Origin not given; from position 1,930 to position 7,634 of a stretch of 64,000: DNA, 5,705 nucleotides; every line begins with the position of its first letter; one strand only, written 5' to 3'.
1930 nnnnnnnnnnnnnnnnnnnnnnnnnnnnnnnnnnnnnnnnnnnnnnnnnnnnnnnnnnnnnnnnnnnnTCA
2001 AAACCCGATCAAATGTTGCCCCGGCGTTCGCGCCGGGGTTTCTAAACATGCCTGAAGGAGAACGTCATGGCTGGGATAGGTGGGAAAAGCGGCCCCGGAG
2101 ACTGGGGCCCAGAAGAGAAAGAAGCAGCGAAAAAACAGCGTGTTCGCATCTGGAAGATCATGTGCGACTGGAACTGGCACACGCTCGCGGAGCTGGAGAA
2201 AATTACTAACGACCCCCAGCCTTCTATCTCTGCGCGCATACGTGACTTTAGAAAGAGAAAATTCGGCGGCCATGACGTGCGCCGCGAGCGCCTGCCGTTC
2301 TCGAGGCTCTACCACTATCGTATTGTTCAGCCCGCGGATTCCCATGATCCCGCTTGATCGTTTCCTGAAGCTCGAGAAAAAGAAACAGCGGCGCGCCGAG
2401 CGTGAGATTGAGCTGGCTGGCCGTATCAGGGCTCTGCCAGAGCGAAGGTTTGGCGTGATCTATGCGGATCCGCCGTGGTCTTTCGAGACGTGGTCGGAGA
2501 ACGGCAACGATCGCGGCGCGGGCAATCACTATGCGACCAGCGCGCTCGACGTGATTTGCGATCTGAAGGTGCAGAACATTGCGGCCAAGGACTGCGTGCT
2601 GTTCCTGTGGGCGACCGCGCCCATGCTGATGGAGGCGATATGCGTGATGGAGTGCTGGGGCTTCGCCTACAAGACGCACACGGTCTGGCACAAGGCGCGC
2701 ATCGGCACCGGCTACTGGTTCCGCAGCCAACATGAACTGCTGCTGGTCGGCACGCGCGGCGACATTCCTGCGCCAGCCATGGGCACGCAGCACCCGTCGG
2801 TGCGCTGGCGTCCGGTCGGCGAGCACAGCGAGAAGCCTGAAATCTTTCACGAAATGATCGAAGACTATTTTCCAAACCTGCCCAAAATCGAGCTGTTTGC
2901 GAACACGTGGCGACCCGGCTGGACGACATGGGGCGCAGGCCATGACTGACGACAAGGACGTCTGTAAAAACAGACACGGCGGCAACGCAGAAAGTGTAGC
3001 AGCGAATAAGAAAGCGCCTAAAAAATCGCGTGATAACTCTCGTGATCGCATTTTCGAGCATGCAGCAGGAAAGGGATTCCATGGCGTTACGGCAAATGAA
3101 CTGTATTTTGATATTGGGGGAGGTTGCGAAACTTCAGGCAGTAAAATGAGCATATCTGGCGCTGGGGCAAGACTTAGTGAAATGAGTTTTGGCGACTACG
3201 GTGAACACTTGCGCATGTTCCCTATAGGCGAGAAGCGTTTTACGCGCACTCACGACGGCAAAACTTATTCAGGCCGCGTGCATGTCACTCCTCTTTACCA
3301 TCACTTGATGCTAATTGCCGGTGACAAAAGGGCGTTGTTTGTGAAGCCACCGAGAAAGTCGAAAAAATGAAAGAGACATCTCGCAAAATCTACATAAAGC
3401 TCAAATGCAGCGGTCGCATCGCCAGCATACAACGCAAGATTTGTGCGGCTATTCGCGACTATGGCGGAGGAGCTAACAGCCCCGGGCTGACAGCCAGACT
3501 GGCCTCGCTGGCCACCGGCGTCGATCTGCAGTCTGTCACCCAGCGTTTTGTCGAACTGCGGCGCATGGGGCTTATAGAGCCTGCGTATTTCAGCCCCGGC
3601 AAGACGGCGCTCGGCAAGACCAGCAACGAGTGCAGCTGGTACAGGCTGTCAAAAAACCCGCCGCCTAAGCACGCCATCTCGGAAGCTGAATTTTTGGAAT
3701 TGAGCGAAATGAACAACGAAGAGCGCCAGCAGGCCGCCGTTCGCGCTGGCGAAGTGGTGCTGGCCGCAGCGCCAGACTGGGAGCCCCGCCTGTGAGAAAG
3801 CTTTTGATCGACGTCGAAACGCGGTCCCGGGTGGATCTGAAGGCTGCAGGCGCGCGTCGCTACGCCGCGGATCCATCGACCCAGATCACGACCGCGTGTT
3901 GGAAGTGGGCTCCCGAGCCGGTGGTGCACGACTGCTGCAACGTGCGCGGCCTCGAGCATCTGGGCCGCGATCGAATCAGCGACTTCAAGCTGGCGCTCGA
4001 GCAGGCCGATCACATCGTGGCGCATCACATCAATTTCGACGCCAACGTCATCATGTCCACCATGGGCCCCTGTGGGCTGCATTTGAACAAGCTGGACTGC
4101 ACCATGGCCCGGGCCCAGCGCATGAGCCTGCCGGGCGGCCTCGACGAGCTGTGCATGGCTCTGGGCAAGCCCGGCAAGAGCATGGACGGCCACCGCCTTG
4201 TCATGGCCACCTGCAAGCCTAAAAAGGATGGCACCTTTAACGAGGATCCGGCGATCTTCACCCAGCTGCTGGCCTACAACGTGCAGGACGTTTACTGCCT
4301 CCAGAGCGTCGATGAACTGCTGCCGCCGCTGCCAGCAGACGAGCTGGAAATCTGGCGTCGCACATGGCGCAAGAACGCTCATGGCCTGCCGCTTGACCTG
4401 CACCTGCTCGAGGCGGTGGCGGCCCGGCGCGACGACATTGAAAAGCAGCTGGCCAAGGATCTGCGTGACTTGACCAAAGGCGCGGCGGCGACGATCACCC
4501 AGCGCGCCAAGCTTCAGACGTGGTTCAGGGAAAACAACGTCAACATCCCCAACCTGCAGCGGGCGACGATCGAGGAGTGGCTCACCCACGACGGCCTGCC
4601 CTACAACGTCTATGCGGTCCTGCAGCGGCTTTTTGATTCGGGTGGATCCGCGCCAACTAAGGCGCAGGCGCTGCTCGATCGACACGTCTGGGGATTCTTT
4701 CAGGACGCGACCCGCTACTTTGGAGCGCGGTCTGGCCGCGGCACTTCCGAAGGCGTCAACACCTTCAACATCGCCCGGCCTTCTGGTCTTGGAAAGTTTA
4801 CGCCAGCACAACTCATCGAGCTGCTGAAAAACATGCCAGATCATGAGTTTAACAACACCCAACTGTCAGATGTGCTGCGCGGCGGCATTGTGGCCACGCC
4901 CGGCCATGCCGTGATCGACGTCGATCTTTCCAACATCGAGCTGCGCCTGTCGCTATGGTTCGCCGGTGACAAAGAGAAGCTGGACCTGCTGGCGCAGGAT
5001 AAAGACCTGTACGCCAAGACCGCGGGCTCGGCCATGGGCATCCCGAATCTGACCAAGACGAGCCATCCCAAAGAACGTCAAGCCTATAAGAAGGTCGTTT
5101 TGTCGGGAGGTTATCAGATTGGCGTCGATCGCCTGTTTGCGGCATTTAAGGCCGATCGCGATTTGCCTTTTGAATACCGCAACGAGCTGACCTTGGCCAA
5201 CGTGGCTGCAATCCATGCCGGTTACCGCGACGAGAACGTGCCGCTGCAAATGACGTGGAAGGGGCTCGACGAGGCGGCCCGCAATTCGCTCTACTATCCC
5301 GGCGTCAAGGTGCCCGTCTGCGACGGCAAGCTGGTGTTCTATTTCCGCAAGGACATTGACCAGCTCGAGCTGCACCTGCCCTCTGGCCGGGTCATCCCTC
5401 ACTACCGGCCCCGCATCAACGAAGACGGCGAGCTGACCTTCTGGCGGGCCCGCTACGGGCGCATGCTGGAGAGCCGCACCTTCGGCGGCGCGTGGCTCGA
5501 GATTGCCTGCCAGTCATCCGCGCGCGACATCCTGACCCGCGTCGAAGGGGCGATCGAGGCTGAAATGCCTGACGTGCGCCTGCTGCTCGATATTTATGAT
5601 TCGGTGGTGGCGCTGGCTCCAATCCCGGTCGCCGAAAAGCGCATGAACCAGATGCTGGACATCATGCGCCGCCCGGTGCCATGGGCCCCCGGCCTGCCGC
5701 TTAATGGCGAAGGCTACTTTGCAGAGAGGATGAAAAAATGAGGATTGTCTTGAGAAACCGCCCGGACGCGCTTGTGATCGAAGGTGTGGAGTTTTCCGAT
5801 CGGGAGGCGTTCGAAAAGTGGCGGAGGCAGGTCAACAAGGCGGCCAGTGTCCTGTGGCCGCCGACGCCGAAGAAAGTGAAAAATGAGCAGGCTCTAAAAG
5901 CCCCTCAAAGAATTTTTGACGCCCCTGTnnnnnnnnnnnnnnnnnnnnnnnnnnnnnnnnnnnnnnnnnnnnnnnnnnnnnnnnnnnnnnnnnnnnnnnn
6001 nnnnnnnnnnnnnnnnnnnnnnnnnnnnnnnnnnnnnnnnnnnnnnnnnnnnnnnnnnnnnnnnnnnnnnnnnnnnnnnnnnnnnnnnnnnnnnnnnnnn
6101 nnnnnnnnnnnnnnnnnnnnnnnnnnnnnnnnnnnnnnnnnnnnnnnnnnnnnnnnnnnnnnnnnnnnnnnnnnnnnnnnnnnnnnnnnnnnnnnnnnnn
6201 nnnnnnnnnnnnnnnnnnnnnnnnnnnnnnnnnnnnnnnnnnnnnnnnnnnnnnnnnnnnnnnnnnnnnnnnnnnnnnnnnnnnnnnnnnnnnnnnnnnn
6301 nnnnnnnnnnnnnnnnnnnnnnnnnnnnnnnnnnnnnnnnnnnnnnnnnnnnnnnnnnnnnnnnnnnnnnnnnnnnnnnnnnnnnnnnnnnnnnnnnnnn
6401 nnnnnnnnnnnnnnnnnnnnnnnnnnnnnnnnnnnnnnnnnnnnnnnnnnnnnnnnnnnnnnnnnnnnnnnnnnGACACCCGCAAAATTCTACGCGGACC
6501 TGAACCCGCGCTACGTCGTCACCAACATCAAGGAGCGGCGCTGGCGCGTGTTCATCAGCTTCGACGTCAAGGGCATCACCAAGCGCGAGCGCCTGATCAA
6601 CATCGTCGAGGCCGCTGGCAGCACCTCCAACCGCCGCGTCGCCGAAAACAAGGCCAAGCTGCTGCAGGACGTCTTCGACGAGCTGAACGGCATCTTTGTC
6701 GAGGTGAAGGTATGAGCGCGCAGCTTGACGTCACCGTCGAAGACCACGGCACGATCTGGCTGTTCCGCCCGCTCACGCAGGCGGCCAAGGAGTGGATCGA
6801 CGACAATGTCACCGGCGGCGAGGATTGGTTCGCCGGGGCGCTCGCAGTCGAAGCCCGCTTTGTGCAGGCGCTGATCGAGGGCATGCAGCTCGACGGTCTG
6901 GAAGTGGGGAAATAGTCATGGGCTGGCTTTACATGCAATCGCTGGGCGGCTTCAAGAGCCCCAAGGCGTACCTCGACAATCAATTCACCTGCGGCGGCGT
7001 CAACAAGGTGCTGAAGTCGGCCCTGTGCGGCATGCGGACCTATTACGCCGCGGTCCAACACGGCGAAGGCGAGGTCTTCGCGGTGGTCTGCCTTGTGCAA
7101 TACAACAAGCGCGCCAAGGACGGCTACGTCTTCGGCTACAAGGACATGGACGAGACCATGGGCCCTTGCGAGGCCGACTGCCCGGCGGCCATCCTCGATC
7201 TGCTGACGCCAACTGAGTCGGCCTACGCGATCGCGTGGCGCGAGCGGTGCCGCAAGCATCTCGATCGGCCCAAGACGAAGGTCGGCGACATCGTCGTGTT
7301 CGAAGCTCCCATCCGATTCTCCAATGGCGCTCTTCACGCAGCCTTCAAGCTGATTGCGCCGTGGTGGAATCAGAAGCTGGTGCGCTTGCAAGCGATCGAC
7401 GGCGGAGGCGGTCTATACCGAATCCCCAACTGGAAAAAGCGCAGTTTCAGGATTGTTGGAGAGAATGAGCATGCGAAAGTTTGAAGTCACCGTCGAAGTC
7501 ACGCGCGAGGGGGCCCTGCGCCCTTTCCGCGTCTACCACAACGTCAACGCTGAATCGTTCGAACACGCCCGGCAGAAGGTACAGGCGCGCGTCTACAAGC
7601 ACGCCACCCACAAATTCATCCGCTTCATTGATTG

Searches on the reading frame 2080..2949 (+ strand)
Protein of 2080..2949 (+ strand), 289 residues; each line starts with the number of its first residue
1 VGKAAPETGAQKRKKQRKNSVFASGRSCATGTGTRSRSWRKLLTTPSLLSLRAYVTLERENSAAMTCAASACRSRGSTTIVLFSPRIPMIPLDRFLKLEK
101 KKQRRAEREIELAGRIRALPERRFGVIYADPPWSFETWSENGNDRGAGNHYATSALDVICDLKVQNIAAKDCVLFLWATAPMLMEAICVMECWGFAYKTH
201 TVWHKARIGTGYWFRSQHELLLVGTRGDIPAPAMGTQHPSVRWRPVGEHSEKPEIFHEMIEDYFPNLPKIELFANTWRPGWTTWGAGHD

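Call 24: search_protein_families(library=phrogs, proteins=[window:2080-2949:+], max_evalue=0.001)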
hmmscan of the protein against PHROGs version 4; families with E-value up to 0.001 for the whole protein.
window:2080-2949:+ (289 aa): 4 families
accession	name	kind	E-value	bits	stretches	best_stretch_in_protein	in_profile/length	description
phrog_21315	-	unknown function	3.4e-63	215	1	120-286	236-405/415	-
phrog_359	-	other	2.1e-61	209.3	1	103-286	101-292/329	DNA methyltransferase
phrog_10837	-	unknown function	1.8e-17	64.6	1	176-286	1-120/139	-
phrog_15877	-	other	1.1e-14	55.8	1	123-202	4-82/152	DNA methyltransferase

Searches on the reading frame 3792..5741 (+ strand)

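Call 24: search_protein_families(library=phrogs, proteins=[window:3792-5741:+], max_evalue=0.001)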
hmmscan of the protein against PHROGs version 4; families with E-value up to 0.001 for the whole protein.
window:3792-5741:+ (649 aa): 4 families
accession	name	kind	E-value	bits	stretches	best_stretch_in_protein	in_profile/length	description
phrog_17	-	DNA, RNA and nucleotide metabolism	2.5e-59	202.3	1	1-644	670-1227/1445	DNA polymerase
phrog_10285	-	DNA, RNA and nucleotide metabolism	8.7e-25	88.4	1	355-645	38-316/321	DNA polymerase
phrog_7766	-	DNA, RNA and nucleotide metabolism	5e-15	56.4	1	475-649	12-185/186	DNA polymerase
phrog_403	-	DNA, RNA and nucleotide metabolism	1.1e-07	32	1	4-173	68-242/321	DNA polymerase exonuclease subunit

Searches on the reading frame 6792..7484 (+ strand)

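Call 76: search_protein_families(library=pfam, proteins=[window:6792-7484:+], max_evalue=0.01)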
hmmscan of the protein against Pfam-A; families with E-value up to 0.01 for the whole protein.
window:6792-7484:+ (230 aa): 1 family
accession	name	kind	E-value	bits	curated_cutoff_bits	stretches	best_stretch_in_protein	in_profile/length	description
PF21992.2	DUF6927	-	1.5e-16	60.5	27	1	140-214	1-74/74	Domain of unknown function (DUF6927)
